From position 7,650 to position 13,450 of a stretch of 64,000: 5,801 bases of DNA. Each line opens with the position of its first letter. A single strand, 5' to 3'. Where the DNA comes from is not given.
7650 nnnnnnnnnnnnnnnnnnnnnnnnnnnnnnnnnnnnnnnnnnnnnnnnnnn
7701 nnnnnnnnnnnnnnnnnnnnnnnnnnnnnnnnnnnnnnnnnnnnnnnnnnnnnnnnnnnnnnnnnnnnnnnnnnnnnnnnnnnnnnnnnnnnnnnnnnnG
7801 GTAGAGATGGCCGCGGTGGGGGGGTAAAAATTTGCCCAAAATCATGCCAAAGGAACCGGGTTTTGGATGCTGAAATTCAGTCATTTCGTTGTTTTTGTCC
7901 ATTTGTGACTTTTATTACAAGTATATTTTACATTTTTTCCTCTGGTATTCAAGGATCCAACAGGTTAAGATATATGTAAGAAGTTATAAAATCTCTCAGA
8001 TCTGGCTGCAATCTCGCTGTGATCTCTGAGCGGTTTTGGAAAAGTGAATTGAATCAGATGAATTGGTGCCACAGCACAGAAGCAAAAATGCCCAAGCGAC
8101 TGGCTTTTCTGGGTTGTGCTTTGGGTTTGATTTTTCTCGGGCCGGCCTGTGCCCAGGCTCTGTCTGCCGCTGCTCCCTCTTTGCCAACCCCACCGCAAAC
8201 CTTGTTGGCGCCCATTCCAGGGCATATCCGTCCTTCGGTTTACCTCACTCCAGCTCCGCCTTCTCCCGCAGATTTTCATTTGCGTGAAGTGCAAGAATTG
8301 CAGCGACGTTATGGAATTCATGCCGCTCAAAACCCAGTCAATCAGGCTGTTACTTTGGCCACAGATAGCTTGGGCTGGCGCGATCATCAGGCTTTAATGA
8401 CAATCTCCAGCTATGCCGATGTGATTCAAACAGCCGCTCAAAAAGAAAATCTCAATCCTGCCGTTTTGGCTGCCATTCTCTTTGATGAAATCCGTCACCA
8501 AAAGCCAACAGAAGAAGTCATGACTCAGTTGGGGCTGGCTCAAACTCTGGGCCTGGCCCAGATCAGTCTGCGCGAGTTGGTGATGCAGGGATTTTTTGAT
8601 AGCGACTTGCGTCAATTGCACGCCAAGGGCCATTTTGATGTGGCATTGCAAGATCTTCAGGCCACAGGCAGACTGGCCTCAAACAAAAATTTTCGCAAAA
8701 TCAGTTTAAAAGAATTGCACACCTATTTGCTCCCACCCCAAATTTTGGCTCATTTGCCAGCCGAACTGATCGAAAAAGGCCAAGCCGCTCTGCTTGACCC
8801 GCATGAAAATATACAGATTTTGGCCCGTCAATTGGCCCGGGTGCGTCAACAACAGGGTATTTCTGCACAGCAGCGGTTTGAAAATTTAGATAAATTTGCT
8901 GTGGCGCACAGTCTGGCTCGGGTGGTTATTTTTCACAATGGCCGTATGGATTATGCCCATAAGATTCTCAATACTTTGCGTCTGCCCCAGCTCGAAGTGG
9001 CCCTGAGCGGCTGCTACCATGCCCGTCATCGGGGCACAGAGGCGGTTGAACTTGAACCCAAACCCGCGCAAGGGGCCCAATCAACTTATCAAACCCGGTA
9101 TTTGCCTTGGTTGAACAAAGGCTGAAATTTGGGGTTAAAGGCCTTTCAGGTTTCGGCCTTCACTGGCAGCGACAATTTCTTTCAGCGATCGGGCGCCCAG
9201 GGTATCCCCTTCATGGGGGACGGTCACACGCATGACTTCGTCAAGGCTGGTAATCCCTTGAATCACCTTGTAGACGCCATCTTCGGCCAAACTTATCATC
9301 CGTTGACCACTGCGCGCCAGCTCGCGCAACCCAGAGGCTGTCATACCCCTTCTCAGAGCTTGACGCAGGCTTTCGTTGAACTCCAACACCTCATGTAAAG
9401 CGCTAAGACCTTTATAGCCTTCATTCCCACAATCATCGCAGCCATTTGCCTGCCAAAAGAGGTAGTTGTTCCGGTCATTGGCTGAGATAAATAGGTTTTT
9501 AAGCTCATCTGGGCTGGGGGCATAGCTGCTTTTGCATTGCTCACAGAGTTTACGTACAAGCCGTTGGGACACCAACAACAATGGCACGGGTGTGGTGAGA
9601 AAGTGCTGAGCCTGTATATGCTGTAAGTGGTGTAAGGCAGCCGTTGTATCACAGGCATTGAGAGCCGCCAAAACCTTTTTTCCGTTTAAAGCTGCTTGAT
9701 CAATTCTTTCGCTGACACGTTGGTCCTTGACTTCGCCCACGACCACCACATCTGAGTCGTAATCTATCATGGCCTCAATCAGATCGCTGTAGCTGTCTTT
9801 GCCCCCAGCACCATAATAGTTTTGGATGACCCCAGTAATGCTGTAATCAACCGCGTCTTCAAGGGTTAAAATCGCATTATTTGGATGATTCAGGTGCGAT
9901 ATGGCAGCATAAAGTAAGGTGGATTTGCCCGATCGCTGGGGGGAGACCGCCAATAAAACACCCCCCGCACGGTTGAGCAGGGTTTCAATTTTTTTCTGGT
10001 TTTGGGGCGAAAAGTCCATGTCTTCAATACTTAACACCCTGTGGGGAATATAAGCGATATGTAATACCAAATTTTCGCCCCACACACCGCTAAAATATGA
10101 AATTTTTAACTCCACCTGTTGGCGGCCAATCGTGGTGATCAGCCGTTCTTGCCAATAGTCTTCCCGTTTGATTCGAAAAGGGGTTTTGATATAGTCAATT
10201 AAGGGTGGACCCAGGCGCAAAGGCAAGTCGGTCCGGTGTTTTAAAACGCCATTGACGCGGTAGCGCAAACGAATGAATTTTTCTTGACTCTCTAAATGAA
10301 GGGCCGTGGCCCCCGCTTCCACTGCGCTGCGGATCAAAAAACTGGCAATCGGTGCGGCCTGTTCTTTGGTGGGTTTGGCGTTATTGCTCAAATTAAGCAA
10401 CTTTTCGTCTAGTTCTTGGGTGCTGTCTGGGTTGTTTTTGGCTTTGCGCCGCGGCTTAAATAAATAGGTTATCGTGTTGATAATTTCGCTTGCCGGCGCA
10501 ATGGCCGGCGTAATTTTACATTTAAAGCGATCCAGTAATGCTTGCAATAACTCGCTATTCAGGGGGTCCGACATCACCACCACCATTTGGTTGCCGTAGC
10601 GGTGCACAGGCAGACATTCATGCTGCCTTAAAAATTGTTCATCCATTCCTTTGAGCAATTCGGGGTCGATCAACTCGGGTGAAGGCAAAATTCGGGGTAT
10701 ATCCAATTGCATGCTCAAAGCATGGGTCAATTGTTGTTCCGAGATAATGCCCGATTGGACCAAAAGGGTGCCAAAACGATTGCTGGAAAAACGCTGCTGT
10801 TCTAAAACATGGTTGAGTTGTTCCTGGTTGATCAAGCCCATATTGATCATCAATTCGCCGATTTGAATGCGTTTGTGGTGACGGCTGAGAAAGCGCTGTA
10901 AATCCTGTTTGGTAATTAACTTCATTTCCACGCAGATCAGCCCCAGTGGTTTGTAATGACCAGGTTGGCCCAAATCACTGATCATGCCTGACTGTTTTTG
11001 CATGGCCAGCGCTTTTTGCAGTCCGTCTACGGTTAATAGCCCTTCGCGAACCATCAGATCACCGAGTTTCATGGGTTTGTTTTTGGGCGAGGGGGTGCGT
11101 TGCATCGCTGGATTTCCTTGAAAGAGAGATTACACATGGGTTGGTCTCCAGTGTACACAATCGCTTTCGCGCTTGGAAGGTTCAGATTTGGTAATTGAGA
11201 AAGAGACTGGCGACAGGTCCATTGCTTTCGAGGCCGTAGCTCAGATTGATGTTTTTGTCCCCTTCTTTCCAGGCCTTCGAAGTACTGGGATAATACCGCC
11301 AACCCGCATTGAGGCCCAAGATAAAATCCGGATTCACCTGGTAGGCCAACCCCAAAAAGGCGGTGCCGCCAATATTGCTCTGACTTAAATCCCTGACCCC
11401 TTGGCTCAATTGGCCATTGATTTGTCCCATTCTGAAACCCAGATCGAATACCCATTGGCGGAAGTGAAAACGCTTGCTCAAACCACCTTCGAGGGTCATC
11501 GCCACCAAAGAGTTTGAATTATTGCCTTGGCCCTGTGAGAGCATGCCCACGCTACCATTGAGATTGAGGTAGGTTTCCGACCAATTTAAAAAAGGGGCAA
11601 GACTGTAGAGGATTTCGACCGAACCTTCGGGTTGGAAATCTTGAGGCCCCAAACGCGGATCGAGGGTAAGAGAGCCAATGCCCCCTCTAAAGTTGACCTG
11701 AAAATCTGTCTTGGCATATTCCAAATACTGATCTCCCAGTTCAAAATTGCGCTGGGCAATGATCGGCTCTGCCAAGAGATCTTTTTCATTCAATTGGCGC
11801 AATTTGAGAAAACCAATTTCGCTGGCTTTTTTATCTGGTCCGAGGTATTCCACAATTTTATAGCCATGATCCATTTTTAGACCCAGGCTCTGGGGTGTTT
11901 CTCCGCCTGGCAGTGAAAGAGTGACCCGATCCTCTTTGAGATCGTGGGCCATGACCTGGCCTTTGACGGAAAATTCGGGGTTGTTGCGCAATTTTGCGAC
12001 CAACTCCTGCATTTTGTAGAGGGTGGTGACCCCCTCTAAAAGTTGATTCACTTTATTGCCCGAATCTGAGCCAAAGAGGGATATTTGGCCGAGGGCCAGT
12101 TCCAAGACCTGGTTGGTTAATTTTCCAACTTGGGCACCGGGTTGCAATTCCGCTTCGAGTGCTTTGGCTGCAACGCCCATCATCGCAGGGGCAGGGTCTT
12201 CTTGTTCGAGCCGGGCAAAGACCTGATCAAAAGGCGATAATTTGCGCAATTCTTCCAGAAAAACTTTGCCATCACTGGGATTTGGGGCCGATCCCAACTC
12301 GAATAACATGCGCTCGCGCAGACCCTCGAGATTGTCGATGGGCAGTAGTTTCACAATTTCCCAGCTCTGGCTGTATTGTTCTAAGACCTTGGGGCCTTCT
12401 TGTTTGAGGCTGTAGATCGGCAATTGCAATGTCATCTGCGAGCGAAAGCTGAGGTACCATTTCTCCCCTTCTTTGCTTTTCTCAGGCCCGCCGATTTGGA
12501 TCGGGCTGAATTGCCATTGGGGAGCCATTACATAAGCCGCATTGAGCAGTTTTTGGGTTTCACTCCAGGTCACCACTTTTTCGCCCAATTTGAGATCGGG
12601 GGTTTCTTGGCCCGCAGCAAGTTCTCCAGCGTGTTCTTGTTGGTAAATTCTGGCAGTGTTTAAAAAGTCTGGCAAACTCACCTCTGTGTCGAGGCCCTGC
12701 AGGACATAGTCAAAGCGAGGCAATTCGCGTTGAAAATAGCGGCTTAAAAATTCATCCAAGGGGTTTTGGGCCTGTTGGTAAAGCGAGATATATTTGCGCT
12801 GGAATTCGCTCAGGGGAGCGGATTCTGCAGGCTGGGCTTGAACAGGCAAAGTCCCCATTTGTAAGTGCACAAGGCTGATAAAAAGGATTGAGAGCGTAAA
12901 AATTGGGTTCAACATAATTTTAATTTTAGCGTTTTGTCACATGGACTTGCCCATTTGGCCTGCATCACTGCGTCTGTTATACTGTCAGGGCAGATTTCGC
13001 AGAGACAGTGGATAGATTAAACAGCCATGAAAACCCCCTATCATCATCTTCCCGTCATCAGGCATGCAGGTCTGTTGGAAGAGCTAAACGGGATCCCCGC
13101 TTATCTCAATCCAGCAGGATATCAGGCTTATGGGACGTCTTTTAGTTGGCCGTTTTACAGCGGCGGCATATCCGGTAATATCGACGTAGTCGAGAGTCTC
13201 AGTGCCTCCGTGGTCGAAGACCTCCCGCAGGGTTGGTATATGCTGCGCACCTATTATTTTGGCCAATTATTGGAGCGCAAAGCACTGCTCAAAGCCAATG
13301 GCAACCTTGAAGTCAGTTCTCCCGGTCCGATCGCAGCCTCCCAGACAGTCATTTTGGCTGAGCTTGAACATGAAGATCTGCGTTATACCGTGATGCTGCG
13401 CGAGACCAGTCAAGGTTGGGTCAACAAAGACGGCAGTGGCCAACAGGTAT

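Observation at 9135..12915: Orphan GspE-like ATPase with triple MshEN c-di-GMP motifs and an atypical Walker A, paired with a secreted possible beta-barrel protein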

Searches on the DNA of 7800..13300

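Call 73: search_rna_families(source=window, start=7800, end=13300, threshold=evalue, max_evalue=0.1)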
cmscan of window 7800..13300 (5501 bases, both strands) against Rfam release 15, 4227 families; matches with E-value up to 0.1: 0.
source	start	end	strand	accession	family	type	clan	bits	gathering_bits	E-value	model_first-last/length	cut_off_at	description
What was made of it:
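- Tried and rejected: Rfam returned no hit at E 0.1 or better over 7800-13300 (call 73).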

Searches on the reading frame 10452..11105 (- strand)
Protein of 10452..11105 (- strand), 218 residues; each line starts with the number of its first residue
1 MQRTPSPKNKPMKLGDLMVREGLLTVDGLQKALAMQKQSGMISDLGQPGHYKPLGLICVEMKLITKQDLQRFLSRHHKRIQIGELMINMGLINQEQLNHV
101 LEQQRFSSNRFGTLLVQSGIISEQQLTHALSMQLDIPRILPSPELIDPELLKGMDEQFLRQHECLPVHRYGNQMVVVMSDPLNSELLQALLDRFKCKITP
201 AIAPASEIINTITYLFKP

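Call 66: search_solved_structures(query=window:10452-11105:-, max_evalue=0.01, show_alignments=3)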
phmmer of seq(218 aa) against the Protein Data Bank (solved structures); distinct sequences matched with E-value up to 0.01: 16.
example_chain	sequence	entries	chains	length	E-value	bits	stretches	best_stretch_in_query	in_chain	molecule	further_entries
6f8l_G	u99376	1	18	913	1.9e-28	102.8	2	82-206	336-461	Type IV pilus assembly protein PilF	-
3jc8_Ba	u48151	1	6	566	3e-14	56.4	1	81-185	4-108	Type IV-A pilus assembly ATPase PilB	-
5tsg_B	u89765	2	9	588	2.7e-13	53.4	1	76-186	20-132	Type IV pilus biogenesis ATPase PilB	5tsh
6olj_C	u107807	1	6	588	2.7e-13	53.4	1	76-186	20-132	Type IV pilus biogenesis ATPase PilB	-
5zfr_A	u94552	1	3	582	3.4e-13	53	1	80-188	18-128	Type IV pilus biogenesis ATPase PilB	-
5htl_A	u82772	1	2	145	7.1e-13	52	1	79-209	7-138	MSHA biogenesis protein MshE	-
6ejf_G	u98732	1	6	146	1.5e-12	51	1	81-208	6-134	Type IV pilus assembly protein PilF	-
8pfa_A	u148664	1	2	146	1.4e-07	34.7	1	77-193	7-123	c-di-GMP binding domain of the ATPase enzyme PilF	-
8pdk_A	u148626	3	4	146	1.4e-07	34.7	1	77-193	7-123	c-di-GMP binding domain of the ATPase enzyme PilF | ATP-binding motif-containing protein pilF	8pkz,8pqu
6ejf_J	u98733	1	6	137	2.1e-07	34.1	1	78-193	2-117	Type IV pilus assembly protein PilF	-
8pe0_A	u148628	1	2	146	3.4e-07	33.4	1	77-193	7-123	c-di-GMP binding domain of the ATPase enzyme PilF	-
9glg_A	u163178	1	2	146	3.5e-07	33.4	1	77-193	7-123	ATP-binding motif-containing protein pilF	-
9gl5_A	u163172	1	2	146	3.6e-07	33.3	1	77-193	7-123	ATP-binding motif-containing protein pilF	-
7lko_B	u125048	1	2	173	0.0005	23.1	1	86-211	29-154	Pilus biogenesis protein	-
9g1w_A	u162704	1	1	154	0.0011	21.9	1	82-161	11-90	Type IV pilus assembly ATPase PilB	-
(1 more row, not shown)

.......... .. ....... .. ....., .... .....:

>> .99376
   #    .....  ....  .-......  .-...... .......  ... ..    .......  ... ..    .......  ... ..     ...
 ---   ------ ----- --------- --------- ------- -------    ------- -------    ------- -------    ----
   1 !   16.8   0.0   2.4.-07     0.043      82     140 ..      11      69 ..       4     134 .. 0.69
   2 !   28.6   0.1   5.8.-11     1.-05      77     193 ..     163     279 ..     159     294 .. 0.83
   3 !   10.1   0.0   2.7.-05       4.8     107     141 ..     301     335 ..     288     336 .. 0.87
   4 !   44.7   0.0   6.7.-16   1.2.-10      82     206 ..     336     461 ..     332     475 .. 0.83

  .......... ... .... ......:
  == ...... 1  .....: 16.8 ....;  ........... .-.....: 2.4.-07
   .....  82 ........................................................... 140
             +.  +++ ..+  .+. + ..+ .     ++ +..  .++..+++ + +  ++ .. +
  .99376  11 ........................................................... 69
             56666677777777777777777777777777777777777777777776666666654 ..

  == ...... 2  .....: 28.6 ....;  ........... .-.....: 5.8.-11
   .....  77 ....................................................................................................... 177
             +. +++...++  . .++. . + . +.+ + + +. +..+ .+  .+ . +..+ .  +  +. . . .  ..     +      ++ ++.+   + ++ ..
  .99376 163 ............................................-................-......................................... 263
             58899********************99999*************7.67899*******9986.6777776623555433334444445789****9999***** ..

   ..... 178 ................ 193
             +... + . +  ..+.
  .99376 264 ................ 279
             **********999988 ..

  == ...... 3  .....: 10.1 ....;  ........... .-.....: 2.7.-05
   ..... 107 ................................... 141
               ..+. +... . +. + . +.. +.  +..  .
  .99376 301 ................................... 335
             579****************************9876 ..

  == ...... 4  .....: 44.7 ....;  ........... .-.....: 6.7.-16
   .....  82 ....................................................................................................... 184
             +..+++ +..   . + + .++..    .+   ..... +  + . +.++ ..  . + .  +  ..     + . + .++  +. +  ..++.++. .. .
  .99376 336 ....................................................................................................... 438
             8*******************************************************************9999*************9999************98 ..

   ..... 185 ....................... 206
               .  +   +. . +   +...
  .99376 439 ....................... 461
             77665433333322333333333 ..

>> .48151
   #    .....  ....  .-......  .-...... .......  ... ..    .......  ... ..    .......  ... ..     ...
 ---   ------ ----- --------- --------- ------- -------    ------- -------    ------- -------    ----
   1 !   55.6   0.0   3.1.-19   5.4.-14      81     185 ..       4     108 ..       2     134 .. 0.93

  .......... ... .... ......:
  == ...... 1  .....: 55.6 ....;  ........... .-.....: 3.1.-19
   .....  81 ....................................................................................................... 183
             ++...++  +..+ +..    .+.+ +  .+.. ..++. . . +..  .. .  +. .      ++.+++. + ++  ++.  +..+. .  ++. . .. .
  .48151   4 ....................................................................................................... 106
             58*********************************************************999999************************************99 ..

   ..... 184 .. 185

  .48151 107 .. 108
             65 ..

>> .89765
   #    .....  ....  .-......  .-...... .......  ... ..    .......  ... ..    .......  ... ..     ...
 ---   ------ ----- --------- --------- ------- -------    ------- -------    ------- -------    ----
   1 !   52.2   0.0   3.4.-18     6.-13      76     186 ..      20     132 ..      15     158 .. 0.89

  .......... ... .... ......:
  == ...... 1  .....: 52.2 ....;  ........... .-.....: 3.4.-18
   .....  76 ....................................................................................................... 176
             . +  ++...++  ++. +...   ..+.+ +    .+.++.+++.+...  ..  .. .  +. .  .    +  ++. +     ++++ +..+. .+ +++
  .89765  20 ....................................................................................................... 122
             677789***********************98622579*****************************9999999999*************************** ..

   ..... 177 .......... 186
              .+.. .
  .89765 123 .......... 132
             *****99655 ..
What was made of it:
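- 10707..10865 (-): Sensor module 2 (aa 81-133): a complete 53-residue MshEN_N unit made of motif 3, a 5-aa spacer and motif 4. Motif 3 starts with Q instead of R. It aligns to MshE 5HTL, PilF and M. xanthus PilB N-domains (call 66).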

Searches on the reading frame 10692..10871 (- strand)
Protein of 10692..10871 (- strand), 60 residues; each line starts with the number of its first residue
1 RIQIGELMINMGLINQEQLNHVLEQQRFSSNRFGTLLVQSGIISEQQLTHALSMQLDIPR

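Call 58: search_protein_families(library=ncbifam, proteins=[window:10692-10871:-], max_evalue=1)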
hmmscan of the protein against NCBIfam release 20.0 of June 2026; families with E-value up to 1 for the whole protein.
seq(60 aa): 5 families
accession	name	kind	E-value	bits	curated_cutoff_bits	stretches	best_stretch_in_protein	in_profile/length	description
NF053729.1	c-di-GMP_motif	domain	7.4e-17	60.9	38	1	3-55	1-53/53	cyclic di-GMP-binding domain-containing protein, MshE-related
NF012033.0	PRK15489.1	equivalog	7.4e-11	40.9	537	1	1-60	490-549/703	glycosyl transferase family protein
TIGR03029.1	EpsG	equivalog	3.9e-08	32.8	313.8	1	3-58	4-59/274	chain length determinant protein tyrosine kinase EpsG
NF008411.1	PRK11234.1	equivalog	2.2e-07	29.7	1170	1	3-59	483-538/723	cyclic di-3',5'-guanylate-activated glycosyltransferase NfrB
TIGR02538.1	type_IV_pilB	equivalog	0.00023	19.9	675.65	1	4-59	2-57/564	type IV-A pilus assembly ATPase PilB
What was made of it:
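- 10707..10865 (-): NF053729 scores 60.9 bits over profile positions 1-53 (call 58).
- Both halves of the region pass NF053729 separately (call 58).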

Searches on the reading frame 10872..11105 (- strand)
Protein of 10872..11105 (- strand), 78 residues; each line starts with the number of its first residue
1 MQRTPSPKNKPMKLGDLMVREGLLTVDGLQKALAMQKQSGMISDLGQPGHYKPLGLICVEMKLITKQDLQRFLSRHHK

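Call 58: search_protein_families(library=ncbifam, proteins=[window:10872-11105:-], max_evalue=1)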
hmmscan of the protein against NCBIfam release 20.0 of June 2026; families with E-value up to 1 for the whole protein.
seq(78 aa): 2 families
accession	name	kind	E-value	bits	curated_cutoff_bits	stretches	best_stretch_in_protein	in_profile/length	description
NF053729.1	c-di-GMP_motif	domain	1e-12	47.6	38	2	13-41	1-29/53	cyclic di-GMP-binding domain-containing protein, MshE-related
NF008411.1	PRK11234.1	equivalog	0.016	13.6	1170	1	11-39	683-711/723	cyclic di-3',5'-guanylate-activated glycosyltransferase NfrB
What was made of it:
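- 10878..11069 (-): Sensor module 1 (aa 13-76). Motif 1 is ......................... Divergent motif 2 is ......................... A 16-aa insert separates them. NF053729 scores 47.6 bits on aa 1-78 alone (call 58).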
